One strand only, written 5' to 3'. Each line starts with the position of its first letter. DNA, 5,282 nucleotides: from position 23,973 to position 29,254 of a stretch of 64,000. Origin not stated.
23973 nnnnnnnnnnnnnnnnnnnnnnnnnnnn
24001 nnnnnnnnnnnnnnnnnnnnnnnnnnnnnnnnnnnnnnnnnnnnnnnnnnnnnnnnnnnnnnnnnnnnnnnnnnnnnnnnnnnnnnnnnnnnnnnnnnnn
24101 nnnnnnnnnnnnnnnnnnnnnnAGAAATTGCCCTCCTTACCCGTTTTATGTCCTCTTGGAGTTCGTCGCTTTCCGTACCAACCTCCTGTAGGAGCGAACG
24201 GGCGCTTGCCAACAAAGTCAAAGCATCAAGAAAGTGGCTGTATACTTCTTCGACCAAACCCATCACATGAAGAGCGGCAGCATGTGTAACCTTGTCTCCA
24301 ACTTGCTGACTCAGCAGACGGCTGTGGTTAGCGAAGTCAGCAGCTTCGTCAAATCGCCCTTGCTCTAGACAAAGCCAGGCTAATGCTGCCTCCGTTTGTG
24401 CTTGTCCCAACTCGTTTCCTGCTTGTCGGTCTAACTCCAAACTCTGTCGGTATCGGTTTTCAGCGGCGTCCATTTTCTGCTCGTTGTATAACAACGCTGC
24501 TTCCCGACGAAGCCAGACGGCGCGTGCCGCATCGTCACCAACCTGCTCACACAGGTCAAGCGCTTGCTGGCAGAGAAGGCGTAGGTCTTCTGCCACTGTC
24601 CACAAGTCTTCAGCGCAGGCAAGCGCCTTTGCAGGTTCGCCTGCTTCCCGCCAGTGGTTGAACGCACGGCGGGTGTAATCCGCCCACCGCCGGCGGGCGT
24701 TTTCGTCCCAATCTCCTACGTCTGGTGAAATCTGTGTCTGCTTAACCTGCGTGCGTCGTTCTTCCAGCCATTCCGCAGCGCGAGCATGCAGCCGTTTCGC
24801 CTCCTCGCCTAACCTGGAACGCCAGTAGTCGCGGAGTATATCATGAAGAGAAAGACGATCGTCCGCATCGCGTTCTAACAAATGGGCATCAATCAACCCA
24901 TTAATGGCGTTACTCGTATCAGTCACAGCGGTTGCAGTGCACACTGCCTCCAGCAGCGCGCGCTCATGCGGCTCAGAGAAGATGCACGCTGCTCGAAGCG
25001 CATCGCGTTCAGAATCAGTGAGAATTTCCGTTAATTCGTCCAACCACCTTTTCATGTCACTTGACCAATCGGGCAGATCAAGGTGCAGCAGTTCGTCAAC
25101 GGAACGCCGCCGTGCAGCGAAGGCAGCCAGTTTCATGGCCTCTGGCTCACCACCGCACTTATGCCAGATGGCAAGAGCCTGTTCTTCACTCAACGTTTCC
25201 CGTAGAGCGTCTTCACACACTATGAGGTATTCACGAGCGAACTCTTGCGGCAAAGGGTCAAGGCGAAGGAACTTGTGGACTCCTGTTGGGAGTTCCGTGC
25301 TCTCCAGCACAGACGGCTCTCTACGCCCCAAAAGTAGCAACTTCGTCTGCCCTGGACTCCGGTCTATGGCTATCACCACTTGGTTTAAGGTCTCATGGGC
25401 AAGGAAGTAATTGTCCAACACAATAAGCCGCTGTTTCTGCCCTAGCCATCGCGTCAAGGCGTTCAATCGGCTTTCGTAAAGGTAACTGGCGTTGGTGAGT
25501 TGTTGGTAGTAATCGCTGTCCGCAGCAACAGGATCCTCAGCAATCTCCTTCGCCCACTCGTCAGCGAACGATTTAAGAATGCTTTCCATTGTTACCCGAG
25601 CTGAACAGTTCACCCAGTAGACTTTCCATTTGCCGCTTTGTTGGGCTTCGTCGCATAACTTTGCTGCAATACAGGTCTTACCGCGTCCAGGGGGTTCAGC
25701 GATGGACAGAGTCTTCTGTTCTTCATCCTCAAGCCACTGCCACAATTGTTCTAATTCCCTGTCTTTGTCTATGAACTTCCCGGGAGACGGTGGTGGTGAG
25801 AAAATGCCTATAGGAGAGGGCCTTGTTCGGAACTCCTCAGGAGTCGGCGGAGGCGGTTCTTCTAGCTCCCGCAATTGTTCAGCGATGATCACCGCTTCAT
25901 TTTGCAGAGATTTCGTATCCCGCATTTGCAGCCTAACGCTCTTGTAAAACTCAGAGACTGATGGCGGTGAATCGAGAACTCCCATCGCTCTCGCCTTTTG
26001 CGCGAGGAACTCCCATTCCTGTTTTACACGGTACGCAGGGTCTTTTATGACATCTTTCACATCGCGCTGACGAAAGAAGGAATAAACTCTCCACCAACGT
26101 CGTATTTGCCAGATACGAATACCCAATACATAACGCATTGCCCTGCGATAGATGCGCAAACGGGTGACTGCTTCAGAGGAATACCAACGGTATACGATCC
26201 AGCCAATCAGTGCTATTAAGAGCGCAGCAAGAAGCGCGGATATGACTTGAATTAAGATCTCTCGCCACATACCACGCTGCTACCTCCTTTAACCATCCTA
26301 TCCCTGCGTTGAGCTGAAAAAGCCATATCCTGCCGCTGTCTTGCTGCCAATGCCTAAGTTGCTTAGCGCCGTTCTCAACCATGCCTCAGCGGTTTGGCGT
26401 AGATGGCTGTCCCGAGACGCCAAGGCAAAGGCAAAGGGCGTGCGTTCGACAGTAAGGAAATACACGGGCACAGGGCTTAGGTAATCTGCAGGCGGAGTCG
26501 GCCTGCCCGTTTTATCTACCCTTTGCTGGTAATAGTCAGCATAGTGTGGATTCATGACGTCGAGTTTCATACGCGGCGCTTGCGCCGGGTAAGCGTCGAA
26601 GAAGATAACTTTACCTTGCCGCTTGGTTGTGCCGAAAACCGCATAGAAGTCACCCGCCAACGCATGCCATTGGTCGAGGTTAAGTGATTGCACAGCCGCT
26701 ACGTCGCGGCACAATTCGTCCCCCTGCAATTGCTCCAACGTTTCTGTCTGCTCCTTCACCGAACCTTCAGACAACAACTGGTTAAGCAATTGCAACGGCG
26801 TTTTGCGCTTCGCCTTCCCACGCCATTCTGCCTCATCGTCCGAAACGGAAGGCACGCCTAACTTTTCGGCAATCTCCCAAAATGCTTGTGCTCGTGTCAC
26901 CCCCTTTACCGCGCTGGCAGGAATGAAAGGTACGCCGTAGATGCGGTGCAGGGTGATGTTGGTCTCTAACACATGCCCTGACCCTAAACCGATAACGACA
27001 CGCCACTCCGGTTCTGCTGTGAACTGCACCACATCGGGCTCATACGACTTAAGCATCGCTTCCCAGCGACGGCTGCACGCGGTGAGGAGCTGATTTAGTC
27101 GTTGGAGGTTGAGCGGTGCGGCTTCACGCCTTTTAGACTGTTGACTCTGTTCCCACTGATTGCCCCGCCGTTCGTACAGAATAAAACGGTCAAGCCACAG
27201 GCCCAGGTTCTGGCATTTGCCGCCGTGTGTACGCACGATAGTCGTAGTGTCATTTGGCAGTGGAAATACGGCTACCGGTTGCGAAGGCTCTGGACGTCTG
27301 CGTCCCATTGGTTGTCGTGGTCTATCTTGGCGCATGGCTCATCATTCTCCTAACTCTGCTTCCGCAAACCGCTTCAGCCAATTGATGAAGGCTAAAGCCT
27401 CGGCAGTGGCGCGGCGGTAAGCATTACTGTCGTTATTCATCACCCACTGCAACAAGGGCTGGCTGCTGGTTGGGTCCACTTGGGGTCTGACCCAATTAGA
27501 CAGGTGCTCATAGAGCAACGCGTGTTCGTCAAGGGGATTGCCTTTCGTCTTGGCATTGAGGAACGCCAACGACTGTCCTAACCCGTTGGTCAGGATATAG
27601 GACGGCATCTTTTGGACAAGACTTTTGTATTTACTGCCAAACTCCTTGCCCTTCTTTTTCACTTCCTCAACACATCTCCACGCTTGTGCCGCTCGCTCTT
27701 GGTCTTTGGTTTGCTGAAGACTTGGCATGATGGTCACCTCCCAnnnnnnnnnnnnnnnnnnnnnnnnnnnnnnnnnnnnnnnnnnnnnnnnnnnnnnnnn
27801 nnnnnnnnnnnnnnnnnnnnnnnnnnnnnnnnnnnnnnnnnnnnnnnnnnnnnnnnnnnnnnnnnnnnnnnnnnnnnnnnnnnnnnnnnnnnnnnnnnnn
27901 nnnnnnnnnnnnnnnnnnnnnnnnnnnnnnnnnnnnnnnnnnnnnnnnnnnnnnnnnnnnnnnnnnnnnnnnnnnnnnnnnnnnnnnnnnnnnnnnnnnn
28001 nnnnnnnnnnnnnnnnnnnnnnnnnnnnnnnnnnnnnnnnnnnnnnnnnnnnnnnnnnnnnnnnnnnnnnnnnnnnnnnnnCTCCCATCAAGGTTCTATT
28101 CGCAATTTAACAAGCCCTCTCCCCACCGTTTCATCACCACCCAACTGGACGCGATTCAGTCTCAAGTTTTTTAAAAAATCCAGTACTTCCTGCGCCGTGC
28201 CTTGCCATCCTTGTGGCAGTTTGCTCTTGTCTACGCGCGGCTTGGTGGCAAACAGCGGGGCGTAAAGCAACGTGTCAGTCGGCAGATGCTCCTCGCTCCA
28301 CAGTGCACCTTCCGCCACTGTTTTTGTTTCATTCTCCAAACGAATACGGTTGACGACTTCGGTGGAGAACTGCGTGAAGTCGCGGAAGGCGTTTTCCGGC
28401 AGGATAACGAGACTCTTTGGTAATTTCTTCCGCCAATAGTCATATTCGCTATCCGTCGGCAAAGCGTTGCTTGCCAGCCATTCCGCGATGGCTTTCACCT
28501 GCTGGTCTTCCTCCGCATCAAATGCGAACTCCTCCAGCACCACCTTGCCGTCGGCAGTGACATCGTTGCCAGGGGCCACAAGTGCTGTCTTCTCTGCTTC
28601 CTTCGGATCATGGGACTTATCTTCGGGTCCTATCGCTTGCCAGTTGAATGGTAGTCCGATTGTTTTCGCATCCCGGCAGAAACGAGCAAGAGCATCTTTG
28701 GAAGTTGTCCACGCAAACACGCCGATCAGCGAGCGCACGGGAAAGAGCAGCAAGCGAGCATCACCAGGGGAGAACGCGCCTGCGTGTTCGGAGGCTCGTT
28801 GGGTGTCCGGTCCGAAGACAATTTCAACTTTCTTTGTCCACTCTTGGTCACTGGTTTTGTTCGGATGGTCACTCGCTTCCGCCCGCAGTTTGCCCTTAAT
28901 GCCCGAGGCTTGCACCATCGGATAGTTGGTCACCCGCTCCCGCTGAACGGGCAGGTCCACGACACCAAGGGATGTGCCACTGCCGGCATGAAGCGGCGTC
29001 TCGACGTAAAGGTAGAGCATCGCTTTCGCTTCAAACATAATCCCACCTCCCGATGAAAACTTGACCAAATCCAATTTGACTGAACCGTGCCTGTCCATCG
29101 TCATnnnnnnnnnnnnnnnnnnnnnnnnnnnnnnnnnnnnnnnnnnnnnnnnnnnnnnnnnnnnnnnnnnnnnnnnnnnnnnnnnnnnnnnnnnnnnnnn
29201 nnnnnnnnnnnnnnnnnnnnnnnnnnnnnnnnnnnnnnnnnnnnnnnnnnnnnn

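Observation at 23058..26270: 1070-aa TM/NB-ARC-STAND NTPase/TPR/CARF/RelE-like fusion encoded directly downstream of cmr6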

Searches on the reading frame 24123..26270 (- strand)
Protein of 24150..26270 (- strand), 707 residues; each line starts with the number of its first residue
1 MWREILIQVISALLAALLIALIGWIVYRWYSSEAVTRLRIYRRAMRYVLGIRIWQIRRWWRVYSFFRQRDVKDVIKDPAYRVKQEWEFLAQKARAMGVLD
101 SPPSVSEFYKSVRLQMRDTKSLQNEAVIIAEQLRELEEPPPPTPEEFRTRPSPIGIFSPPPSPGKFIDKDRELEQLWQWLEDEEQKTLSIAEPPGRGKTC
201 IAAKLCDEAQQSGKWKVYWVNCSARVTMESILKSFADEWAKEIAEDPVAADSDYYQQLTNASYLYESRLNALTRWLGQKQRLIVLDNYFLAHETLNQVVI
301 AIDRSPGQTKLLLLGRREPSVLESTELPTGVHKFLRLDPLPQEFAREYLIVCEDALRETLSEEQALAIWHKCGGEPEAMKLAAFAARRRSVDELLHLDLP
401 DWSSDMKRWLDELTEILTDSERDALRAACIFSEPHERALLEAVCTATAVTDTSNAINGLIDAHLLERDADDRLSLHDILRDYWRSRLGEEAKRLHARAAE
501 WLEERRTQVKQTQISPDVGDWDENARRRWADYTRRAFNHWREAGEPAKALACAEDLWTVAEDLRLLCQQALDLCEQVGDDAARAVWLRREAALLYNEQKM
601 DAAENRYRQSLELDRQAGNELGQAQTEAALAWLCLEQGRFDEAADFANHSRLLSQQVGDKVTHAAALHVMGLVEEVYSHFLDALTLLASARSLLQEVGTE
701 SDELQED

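Call 8: search_solved_structures(query=window:24150-26270:-, max_evalue=0.01)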
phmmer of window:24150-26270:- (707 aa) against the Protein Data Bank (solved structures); distinct sequences matched with E-value up to 0.01: 10.
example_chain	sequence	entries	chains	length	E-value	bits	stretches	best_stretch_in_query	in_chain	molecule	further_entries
5a7d_B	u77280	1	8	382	7.8e-06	27.7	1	603-674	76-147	PINS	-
4a1s_A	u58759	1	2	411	8e-06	27.7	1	603-674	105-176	PARTNER OF INSCUTEABLE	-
3ro2_A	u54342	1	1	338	0.00013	23.7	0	590-673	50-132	G-protein-signaling modulator 2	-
4g2v_A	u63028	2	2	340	0.00014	23.6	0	590-673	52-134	G-protein-signaling modulator 2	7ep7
6hc2_A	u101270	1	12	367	0.00015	23.5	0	591-673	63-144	G-protein-signaling modulator 2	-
3sf4_A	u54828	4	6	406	0.0002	23.1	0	591-673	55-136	G-protein-signaling modulator 2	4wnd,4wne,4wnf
4wng_A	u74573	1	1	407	0.00022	22.9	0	591-673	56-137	G-protein-signaling modulator 2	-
5a6c_A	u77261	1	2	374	0.00047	21.9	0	591-673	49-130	G-PROTEIN-SIGNALING MODULATOR 2, AFADIN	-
8yl6_C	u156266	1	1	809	0.0013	20.4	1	159-223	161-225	Probable disease resistance protein At5g66900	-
4jhr_A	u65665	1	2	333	0.0095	17.6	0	560-683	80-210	G-protein-signaling modulator 2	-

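Call 87: search_solved_structures(query=A5, max_evalue=0.001)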
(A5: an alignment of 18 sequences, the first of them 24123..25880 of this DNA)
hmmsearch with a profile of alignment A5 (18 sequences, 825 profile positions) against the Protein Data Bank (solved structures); distinct sequences matched with E-value up to 0.001: 152 (the best 60 are shown).
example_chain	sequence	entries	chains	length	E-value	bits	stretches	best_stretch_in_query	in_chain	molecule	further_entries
9qhb_A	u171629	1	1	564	1e-71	245.8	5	540-773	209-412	Engineered tetratricopeptide repeat protein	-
3sf4_A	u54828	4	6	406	2.5e-43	151.9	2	516-775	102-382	G-protein-signaling modulator 2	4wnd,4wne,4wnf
8bu0_A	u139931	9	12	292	1.4e-32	116.4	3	540-659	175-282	Consensus tetratricopeptide repeat protein | Crystal structure of an 8-repeat consensus TPR superhelix with Zinc. | Monomer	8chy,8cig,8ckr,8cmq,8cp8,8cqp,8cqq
4wng_A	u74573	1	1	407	1.2e-31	113.2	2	516-775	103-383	G-protein-signaling modulator 2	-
9qhc_A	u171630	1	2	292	3.5e-31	111.8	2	540-785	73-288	Engineered tetratricopeptide repeat protein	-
6mfv_A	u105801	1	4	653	3.5e-30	108.4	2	247-733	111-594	tetratricopeptide repeat sensor PH0952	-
6hc2_A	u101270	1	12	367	4.5e-30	108.1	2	516-750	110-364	G-protein-signaling modulator 2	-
5a6c_A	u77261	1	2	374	8.6e-30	107.1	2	516-744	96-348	G-PROTEIN-SIGNALING MODULATOR 2, AFADIN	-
5a7d_B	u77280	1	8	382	8.9e-29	103.8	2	597-776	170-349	PINS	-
7ai4_A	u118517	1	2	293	1.7e-27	99.5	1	543-767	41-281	Isoform C of Kinesin light chain 1,Isoform C of Kinesin light chain 1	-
4a1s_A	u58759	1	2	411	4.1e-27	98.3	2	597-770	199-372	PARTNER OF INSCUTEABLE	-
3nf1_A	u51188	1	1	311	1.2e-25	93.4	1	542-767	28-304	Kinesin light chain 1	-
6fv0_A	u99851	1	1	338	2.6e-25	92.3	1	542-764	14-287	Kinesin light chain 1,Torsin-1A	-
6swu_A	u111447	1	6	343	3e-25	92.1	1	542-766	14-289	Kinesin light chain 1,Kinesin light chain 1,TPR domain of kinesin light chain 1 in complex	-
6fuz_A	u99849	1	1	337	3.1e-25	92.1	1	542-767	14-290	Kinesin light chain 1,Kinesin light chain 1,C-Jun-amino-terminal kinase-interacting protei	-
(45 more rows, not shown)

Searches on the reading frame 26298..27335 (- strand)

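Call 5: search_protein_families(library=pfam, proteins=[window:26298-27335:-], max_evalue=0.1)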
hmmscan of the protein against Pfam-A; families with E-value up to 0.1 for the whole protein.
window:26298-27335:- (345 aa): 1 family
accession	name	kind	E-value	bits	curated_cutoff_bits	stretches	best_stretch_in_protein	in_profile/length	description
PF03787.20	RAMPs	-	9.9e-15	56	22.1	1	113-341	8-189/189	RAMP superfamily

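Call 6: search_protein_families(library=ncbifam, proteins=[window:26298-27335:-], max_evalue=0.1)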
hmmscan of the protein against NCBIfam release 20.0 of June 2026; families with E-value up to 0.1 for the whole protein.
window:26298-27335:- (345 aa): 3 families
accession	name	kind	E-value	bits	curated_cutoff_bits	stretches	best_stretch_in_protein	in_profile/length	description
TIGR01898.1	cas_TM1791_cmr6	equivalog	6e-46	157.1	51.1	1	111-340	7-194/195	type III-B CRISPR module RAMP protein Cmr6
NF007880.0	PRK10586.1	equivalog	0.028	13.4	429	1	102-143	76-119/362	oxidoreductase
TIGR01899.1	cas_TM1807_csm5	equivalog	0.039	13.4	38.3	1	128-176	102-144/364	type III-A CRISPR-associated RAMP protein Csm5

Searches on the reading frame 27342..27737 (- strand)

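Call 5: search_protein_families(library=pfam, proteins=[window:27342-27737:-], max_evalue=0.1)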
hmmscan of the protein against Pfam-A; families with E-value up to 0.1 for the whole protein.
window:27342-27737:- (131 aa): 2 families
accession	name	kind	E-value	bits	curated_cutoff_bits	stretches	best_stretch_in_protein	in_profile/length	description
PF09701.15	Cas_Cmr5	-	5.2e-40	136.8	21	1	12-127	2-118/119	CRISPR-associated protein (Cas_Cmr5)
PF20715.2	DUF6827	-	0.014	15.6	26.9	1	13-75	93-157/158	Domain of unknown function (DUF6827)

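Call 6: search_protein_families(library=ncbifam, proteins=[window:27342-27737:-], max_evalue=0.1)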
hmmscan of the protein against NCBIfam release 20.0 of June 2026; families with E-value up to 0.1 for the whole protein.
window:27342-27737:- (131 aa): 1 family
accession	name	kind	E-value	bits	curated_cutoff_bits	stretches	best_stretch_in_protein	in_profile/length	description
TIGR01881.1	cas_Cmr5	equivalog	8.9e-26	90.9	27.9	1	9-131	2-142/143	type III-B CRISPR module-associated protein Cmr5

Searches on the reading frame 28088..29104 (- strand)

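Call 5: search_protein_families(library=pfam, proteins=[window:28088-29104:-], max_evalue=0.1)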
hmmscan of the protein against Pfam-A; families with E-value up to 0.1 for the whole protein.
window:28088-29104:- (338 aa): 1 family
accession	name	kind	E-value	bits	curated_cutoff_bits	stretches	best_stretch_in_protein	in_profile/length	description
PF03787.20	RAMPs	-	3.1e-22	80.5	22.1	1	32-333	2-189/189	RAMP superfamily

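Call 6: search_protein_families(library=ncbifam, proteins=[window:28088-29104:-], max_evalue=0.1)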
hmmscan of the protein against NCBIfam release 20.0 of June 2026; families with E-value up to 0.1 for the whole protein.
window:28088-29104:- (338 aa): 3 families
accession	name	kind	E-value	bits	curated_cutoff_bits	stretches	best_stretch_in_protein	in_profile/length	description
TIGR02580.1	cas_RAMP_Cmr4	equivalog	3.2e-70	237.2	87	1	29-333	2-283/283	type III-B CRISPR module RAMP protein Cmr4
TIGR02582.1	cas7_TM1809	equivalog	1.7e-06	28.2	90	1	32-104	10-93/203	type III-A CRISPR-associated RAMP protein Csm3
TIGR02581.1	cas_cyan_RAMP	equivalog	0.00016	21.5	108.05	1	297-336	175-212/216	type III CRISPR-associated RAMP protein Csx7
